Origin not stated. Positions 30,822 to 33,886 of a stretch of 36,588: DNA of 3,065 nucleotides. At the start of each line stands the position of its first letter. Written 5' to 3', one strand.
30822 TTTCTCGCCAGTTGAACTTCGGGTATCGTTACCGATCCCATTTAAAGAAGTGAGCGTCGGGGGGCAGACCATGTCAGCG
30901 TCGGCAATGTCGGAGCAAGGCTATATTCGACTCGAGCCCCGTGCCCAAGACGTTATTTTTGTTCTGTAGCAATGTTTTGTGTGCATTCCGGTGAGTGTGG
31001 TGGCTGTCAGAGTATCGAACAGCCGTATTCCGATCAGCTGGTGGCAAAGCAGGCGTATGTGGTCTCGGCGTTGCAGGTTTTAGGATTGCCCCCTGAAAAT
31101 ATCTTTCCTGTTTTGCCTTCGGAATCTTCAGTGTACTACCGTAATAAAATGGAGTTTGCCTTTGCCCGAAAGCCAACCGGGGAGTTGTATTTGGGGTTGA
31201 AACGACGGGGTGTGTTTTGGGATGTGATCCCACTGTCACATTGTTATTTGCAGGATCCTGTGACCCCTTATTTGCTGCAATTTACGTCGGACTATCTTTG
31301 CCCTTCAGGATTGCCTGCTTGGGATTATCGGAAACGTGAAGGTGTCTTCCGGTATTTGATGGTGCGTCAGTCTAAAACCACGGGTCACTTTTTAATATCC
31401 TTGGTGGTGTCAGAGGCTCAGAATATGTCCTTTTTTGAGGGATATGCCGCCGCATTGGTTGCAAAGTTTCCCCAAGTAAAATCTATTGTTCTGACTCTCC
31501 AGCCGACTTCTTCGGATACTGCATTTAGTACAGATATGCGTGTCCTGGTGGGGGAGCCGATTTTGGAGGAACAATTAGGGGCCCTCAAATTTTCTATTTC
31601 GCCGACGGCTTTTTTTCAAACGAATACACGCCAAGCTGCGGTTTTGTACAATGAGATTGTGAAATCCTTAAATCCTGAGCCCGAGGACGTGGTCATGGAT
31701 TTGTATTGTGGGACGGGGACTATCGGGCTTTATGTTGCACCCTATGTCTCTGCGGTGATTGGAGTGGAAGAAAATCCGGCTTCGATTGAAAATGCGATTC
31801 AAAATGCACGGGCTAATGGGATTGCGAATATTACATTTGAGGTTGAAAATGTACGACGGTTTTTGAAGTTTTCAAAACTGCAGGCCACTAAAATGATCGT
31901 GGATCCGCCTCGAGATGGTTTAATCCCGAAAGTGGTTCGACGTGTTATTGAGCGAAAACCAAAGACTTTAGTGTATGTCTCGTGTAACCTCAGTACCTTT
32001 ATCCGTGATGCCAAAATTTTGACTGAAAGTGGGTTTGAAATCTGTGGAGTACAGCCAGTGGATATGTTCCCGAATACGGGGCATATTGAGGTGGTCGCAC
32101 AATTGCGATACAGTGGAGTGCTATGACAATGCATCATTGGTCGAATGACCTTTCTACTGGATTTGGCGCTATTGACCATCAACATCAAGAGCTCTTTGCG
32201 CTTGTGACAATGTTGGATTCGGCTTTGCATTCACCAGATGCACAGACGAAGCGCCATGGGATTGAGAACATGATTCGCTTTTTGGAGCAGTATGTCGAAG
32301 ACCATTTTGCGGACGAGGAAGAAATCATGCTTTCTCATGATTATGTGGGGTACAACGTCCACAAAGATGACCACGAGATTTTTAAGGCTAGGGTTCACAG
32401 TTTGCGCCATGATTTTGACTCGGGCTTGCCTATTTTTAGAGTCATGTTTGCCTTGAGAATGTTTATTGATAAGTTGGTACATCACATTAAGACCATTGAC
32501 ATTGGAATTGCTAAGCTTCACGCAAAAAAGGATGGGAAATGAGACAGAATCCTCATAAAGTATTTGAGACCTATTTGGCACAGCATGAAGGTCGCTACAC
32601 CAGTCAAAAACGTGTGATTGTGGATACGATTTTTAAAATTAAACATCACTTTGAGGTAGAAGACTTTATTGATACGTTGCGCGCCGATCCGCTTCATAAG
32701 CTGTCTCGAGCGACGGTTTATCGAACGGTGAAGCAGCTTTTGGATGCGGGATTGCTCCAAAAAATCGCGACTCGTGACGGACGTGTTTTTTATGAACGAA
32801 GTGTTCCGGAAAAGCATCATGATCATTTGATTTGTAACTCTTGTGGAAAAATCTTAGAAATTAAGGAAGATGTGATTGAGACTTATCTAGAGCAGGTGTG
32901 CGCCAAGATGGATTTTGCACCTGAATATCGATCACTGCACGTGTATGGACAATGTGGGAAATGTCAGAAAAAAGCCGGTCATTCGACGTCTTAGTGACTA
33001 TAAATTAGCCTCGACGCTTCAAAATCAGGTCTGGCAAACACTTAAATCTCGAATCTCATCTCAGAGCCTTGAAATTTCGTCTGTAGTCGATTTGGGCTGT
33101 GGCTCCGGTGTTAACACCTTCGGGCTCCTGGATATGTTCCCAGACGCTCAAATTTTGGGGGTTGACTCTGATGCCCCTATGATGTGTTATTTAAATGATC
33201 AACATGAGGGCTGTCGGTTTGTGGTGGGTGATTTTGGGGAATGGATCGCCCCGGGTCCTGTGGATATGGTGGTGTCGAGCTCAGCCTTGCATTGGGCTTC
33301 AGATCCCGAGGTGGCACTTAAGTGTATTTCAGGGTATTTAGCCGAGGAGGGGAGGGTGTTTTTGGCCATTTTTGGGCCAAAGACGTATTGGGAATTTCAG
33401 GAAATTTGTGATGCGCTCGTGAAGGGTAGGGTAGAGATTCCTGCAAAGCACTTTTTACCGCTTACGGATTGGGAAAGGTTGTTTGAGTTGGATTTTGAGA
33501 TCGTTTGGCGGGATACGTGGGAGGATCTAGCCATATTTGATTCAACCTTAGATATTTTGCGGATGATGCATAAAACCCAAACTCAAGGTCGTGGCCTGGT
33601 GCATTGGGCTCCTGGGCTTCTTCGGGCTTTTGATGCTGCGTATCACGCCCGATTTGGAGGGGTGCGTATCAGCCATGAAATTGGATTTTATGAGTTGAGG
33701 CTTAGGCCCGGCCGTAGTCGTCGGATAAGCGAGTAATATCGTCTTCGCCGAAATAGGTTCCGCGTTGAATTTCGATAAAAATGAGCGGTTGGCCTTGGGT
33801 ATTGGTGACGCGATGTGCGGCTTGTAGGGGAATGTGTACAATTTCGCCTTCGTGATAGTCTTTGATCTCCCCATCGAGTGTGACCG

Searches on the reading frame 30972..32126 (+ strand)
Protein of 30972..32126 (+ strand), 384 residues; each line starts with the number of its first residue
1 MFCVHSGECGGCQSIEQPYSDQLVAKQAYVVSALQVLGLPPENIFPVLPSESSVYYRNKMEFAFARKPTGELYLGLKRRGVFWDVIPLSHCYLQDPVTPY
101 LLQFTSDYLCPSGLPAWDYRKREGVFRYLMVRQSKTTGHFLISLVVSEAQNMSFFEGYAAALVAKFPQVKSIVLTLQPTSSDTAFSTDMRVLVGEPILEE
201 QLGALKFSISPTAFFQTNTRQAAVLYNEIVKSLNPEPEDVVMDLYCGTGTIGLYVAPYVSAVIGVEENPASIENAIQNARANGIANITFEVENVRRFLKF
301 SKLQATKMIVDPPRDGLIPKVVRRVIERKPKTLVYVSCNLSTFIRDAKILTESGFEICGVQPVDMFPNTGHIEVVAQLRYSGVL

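Call 27: search_protein_families(library=pfam, proteins=[window:30972-32126:+], max_evalue=0.001)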
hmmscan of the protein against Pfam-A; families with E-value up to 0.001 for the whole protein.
window:30972-32126:+ (384 aa): 6 families
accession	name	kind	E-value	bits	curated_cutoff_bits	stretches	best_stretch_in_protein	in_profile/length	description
PF05958.17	tRNA_U5-meth_tr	-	9.4e-16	58.2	23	1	207-374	172-350/357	tRNA (Uracil-5-)-methyltransferase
PF13847.12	Methyltransf_31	-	2.6e-10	40.6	27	1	238-302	4-72/145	Methyltransferase domain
PF13649.12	Methyltransf_25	-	1.6e-06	29.1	27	1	241-300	1-60/97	Methyltransferase domain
PF02475.24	TRM5-TYW2_MTfase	-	2.9e-06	27.8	28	1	236-311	35-111/164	TRM5/TYW2 methyltransferase domain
PF05175.20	MTS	-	5.6e-06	26.5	23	1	230-313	24-107/170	Methyltransferase small domain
PF09445.16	Methyltransf_15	-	0.00035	20.6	22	1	240-313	3-80/165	RNA cap guanine-N2 methyltransferase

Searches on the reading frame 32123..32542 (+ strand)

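Call 27: search_protein_families(library=pfam, proteins=[window:32123-32542:+], max_evalue=0.001)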
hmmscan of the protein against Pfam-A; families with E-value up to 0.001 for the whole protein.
window:32123-32542:+ (139 aa): 1 family
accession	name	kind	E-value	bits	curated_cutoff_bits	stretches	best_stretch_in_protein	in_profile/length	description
PF01814.28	Hemerythrin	-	2.6e-15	57.5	25.3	1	14-126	3-120/127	Hemerythrin HHE cation binding domain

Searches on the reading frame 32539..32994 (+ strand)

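Call 27: search_protein_families(library=pfam, proteins=[window:32539-32994:+], max_evalue=0.001)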
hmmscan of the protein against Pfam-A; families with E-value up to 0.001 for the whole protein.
window:32539-32994:+ (151 aa): 1 family
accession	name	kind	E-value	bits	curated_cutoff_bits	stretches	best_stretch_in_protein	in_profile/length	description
PF01475.25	FUR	-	1.8e-25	89.8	23.1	1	19-136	5-121/121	Ferric uptake regulator family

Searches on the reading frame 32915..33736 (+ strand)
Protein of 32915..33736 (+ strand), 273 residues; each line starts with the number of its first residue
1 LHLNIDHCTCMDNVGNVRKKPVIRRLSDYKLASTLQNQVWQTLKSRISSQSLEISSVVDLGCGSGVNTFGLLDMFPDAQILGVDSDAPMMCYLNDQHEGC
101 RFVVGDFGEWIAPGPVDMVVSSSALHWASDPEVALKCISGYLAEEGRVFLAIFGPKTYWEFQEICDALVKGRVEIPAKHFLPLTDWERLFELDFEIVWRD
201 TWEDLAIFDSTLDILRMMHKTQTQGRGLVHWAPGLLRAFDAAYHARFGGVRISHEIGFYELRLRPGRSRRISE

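Call 27: search_protein_families(library=pfam, proteins=[window:32915-33736:+], max_evalue=0.001)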
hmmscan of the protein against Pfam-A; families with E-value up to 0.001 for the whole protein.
window:32915-33736:+ (273 aa): 6 families
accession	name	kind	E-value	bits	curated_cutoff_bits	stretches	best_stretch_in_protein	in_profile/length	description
PF13649.12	Methyltransf_25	-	2.5e-12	47.8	27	1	57-146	1-97/97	Methyltransferase domain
PF08241.18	Methyltransf_11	-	4.8e-12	46.8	21.2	1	58-149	1-94/95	Methyltransferase domain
PF08242.18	Methyltransf_12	-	4.1e-11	43.9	30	1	58-148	1-98/98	Methyltransferase domain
PF13847.12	Methyltransf_31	-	4e-09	36.7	27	1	56-151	6-110/145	Methyltransferase domain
PF13489.12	Methyltransf_23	-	3.1e-07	30.7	27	1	39-156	8-122/164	Methyltransferase domain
PF03492.21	Methyltransf_7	-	7.6e-05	22.5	29.8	0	49-73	10-34/335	SAM dependent carboxyl methyltransferase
